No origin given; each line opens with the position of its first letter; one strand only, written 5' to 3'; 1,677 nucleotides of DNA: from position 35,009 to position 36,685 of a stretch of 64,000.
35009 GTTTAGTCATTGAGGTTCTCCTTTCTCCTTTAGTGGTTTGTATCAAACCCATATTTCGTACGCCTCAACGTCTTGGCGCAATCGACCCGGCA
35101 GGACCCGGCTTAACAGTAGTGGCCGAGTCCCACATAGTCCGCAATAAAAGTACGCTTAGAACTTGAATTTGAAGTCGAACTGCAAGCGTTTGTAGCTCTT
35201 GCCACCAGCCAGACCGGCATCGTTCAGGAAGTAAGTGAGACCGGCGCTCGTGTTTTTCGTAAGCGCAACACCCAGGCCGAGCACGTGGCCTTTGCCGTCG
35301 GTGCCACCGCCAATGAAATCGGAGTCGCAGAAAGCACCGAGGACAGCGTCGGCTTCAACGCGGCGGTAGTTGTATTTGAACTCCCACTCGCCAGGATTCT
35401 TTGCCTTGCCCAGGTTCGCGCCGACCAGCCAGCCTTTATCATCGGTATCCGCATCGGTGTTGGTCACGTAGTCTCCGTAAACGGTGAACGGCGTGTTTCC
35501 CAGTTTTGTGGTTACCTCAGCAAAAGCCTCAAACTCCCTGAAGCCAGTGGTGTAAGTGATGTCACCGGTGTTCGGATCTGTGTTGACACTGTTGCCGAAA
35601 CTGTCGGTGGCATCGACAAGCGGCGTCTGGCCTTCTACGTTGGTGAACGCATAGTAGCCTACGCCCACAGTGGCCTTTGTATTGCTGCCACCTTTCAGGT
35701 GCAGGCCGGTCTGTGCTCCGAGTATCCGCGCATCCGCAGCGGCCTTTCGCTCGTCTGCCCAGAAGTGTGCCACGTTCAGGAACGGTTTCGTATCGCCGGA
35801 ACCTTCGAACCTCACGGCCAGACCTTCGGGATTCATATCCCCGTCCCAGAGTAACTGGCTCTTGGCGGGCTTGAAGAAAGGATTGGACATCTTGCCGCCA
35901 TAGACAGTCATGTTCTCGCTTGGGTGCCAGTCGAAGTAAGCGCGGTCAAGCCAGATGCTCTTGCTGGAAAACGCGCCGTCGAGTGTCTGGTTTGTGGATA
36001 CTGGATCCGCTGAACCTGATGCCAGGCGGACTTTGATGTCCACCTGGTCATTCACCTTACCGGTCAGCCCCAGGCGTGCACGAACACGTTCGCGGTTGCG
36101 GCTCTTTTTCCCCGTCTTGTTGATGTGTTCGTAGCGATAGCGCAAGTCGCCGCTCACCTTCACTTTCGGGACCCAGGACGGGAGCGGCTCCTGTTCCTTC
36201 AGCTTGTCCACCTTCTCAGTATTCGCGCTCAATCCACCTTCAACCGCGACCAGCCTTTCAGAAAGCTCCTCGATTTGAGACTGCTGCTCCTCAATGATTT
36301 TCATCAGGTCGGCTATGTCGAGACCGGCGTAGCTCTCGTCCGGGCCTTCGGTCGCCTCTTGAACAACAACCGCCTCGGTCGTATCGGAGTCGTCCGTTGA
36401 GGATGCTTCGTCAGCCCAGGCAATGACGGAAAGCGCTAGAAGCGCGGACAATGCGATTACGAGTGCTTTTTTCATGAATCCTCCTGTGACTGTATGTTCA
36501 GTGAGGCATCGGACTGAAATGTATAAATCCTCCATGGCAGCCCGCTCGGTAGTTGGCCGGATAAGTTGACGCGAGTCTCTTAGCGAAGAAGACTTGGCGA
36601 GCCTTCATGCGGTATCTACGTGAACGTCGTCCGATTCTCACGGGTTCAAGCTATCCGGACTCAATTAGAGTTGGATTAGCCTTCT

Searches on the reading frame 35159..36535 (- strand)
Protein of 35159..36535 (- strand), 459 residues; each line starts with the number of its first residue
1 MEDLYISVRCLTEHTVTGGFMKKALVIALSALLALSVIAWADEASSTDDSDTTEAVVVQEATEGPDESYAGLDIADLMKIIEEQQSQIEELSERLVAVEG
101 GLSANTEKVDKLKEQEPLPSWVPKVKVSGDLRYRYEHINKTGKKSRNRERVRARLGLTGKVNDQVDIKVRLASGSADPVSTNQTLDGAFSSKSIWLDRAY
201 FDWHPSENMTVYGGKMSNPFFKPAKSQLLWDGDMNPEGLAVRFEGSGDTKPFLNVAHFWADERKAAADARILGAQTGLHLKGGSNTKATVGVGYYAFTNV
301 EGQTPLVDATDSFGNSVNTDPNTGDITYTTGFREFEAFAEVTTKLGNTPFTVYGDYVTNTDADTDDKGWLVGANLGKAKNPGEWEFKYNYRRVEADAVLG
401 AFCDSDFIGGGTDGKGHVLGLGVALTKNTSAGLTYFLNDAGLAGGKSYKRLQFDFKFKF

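Call 55: search_protein_families(library=pfam, proteins=[window:35159-36535:-], max_evalue=0.01)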
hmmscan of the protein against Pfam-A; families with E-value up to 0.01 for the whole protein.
window:35159-36535:- (459 aa): 2 families
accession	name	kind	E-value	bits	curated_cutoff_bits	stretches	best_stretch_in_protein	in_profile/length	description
PF16930.11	Porin_5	-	5.4e-55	187.4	22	2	143-320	156-348/535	Putative porin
PF07396.17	Porin_O_P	-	9.6e-06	25.5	20.9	1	125-220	1-92/370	Phosphate-selective porin O and P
